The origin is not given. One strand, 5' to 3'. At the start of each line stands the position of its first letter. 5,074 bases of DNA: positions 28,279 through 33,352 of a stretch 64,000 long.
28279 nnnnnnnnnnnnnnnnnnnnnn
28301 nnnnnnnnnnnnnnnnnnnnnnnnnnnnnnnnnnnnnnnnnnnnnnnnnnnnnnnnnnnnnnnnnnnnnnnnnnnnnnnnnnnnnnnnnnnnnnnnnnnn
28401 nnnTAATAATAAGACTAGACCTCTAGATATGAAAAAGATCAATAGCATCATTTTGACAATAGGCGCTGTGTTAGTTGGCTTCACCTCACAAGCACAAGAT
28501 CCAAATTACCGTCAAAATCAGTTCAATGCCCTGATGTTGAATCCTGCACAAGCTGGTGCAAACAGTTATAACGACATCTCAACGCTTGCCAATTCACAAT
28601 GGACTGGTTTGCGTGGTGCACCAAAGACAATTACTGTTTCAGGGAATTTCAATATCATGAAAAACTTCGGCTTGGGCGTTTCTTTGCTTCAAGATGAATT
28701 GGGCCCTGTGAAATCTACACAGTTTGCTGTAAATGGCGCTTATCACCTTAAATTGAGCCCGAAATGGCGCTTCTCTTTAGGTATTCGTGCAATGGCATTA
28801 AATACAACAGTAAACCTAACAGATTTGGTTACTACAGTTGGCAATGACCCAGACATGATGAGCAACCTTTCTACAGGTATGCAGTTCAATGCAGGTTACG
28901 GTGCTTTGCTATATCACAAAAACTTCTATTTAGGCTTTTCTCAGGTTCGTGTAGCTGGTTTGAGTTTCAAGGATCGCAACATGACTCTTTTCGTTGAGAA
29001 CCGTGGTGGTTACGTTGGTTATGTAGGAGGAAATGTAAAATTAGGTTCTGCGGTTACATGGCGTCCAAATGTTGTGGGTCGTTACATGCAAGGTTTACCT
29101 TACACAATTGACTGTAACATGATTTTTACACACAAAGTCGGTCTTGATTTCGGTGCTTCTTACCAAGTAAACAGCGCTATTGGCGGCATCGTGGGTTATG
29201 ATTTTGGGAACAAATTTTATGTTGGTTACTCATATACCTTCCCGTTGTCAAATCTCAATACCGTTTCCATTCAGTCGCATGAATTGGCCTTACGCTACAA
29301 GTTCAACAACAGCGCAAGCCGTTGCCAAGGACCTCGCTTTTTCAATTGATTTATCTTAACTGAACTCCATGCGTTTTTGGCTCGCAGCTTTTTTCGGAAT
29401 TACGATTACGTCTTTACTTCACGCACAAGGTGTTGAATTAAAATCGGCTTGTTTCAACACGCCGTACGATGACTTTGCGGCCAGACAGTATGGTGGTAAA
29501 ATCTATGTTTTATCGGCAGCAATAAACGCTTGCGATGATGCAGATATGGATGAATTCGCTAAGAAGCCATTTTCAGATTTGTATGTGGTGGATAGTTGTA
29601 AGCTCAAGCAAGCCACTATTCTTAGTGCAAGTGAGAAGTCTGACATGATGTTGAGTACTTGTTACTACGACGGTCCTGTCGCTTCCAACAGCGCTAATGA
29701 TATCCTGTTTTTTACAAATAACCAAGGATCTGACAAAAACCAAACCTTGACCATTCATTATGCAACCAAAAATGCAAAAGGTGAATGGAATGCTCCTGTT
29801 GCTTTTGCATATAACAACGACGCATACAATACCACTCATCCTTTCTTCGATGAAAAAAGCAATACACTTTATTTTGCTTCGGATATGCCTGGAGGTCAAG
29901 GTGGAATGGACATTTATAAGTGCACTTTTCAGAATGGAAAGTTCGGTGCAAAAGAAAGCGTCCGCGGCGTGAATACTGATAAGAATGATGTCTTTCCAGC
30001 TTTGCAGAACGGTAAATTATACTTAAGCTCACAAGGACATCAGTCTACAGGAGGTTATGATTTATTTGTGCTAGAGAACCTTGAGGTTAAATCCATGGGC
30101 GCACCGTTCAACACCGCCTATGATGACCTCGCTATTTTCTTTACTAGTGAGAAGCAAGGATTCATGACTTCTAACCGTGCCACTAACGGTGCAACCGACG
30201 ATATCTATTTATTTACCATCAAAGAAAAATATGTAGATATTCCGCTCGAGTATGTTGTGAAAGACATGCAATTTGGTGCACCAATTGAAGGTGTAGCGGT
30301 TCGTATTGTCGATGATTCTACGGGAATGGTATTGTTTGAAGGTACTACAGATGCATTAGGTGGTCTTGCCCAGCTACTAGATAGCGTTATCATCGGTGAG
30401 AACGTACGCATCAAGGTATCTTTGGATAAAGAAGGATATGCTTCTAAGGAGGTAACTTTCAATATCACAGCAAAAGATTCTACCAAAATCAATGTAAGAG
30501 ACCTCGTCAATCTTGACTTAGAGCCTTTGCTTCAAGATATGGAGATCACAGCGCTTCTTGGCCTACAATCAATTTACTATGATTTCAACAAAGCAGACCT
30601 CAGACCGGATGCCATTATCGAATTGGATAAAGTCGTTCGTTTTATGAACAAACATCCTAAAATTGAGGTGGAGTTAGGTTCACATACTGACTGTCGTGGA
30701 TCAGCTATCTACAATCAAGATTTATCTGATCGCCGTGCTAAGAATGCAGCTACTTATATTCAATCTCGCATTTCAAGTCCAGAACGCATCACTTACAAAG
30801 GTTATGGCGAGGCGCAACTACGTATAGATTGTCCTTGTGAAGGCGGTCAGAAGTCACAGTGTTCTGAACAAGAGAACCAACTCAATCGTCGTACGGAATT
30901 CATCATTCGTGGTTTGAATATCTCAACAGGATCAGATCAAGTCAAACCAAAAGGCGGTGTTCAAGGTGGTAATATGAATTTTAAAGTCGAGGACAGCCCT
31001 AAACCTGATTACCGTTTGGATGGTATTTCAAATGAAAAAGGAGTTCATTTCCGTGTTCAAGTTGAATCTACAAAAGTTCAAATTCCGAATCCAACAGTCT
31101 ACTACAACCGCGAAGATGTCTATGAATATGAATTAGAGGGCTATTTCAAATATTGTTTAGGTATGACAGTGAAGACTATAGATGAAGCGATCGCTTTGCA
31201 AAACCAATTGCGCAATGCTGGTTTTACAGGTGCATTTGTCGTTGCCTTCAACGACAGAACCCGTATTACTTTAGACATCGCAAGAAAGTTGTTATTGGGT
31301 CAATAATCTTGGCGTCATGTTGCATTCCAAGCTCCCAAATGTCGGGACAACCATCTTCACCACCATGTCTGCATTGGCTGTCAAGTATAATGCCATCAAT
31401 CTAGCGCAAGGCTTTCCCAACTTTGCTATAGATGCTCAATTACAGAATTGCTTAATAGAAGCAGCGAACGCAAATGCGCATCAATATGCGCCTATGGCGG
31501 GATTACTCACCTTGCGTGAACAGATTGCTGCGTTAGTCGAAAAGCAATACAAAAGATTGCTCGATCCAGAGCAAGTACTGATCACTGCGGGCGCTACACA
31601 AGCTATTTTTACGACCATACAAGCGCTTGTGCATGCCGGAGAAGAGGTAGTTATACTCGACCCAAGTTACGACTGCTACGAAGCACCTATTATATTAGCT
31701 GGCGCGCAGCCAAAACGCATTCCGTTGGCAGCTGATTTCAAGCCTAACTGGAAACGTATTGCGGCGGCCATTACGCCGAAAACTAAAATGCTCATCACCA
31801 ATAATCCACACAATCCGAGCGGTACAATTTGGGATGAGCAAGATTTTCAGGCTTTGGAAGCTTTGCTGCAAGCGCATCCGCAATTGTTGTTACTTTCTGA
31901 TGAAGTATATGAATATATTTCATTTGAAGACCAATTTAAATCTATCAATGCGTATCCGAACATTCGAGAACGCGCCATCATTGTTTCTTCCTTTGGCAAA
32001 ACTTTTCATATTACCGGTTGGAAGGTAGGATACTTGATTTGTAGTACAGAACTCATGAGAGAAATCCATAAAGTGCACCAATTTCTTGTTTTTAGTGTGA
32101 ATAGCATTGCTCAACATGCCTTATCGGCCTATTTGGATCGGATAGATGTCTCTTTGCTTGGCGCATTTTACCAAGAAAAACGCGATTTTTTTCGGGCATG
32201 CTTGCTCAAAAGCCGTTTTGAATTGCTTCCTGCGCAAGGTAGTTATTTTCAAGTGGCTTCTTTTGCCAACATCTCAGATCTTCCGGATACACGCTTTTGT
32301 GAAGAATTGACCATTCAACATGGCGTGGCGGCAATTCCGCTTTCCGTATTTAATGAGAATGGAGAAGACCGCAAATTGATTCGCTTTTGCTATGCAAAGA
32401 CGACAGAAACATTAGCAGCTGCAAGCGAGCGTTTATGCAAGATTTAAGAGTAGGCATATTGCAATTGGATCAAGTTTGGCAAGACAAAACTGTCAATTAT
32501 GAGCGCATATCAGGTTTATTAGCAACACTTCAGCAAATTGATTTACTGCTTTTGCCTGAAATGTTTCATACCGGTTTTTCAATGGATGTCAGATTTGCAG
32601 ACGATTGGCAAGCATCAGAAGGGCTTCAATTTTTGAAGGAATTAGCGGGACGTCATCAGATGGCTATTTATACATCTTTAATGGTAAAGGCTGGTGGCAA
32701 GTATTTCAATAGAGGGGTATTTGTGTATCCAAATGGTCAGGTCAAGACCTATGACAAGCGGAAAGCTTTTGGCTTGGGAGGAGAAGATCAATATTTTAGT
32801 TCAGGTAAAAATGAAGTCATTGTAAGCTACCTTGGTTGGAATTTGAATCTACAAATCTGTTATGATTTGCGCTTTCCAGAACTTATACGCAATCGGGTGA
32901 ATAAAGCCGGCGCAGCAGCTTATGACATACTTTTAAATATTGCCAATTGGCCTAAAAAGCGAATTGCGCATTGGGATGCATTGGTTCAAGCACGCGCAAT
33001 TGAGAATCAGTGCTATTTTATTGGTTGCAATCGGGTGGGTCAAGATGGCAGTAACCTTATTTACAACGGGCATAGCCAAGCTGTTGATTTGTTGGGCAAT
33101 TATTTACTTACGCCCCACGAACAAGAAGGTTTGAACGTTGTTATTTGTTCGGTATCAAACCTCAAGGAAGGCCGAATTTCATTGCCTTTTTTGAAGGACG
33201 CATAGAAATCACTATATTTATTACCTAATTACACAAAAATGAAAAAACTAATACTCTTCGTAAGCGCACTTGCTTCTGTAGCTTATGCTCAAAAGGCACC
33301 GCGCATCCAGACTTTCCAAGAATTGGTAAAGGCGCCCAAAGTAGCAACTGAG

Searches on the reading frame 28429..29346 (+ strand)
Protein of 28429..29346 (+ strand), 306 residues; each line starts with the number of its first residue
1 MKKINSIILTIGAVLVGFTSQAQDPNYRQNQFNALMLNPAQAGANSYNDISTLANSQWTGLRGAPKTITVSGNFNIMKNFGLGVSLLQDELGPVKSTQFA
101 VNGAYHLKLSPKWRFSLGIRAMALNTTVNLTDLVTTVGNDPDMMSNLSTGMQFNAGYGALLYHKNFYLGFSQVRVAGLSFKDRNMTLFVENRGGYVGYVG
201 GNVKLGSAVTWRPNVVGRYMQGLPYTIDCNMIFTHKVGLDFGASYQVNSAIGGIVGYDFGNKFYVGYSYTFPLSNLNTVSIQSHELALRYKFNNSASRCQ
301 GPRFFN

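Call 43: search_protein_families(library=pfam, proteins=[window:28429-29346:+], max_evalue=0.001)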
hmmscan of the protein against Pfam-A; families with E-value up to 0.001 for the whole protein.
window:28429-29346:+ (306 aa): 1 family
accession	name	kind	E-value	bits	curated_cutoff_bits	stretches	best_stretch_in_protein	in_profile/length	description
PF11751.14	PorP_SprF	-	1.8e-56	192.2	22.3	1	20-290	2-273/273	Type IX secretion system membrane protein PorP/SprF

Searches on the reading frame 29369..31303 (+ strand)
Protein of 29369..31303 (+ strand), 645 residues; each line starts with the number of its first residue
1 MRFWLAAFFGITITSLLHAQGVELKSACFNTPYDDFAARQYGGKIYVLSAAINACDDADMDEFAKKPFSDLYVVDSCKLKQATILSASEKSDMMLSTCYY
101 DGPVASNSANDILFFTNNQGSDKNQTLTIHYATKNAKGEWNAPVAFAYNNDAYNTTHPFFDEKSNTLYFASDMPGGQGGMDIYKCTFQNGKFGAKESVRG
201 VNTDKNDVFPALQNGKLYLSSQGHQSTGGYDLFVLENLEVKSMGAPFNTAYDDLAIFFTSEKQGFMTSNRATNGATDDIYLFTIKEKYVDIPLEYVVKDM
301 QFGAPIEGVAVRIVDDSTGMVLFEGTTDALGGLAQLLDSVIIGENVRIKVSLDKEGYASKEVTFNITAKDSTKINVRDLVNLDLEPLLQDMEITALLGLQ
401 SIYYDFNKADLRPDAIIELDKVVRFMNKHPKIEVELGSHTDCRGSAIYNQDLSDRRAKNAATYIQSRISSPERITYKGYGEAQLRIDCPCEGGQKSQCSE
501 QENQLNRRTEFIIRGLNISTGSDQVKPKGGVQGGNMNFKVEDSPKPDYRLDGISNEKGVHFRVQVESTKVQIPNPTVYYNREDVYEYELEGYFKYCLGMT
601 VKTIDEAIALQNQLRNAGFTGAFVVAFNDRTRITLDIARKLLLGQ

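Call 43: search_protein_families(library=pfam, proteins=[window:29369-31303:+], max_evalue=0.001)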
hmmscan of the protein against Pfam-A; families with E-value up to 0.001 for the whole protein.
window:29369-31303:+ (645 aa): 1 family
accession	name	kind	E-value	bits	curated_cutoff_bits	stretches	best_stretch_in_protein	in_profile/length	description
PF00691.25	OmpA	-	2.2e-14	54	27.2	1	403-488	1-88/98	OmpA family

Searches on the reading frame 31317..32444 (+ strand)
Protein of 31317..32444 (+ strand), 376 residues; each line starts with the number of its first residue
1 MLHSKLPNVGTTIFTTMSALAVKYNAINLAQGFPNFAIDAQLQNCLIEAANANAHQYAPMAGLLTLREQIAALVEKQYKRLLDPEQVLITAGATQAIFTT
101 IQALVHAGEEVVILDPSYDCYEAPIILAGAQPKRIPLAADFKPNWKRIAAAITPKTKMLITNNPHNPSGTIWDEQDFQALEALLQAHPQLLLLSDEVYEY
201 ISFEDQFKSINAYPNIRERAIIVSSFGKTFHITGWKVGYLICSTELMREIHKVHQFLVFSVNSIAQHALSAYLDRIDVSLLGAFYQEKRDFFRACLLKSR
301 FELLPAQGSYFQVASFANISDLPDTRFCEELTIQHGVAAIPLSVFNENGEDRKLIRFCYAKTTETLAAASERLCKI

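Call 43: search_protein_families(library=pfam, proteins=[window:31317-32444:+], max_evalue=0.001)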
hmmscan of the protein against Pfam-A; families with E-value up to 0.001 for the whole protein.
window:31317-32444:+ (376 aa): 4 families
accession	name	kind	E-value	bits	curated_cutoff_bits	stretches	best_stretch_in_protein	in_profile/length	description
PF00155.27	Aminotran_1_2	-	4.6e-55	187.7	19.7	1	27-373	4-361/361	Aminotransferase class I and II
PF01053.26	Cys_Met_Meta_PP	-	4e-06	26.1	27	1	73-175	56-157/381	Cys/Met metabolism PLP-dependent enzyme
PF00266.25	Aminotran_5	-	2.3e-05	24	21.5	1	66-186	48-167/371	Aminotransferase class-V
PF01041.23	DegT_DnrJ_EryC1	-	6.9e-05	22.7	19.8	1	74-161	29-118/360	DegT/DnrJ/EryC1/StrS aminotransferase family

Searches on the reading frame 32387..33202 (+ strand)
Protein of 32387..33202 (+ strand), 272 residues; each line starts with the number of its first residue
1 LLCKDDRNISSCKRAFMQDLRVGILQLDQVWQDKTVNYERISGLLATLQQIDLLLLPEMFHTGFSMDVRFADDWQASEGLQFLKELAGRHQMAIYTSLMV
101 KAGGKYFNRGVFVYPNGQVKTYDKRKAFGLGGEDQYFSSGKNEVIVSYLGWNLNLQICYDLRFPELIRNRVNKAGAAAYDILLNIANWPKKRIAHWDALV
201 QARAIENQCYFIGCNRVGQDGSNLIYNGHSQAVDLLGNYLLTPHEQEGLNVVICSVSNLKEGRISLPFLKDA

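Call 43: search_protein_families(library=pfam, proteins=[window:32387-33202:+], max_evalue=0.001)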
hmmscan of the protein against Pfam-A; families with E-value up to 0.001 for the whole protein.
window:32387-33202:+ (272 aa): 1 family
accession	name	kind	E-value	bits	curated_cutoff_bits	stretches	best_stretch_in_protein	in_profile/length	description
PF00795.27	CN_hydrolase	-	4.8e-36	124.9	23.2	1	21-253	1-245/256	Carbon-nitrogen hydrolase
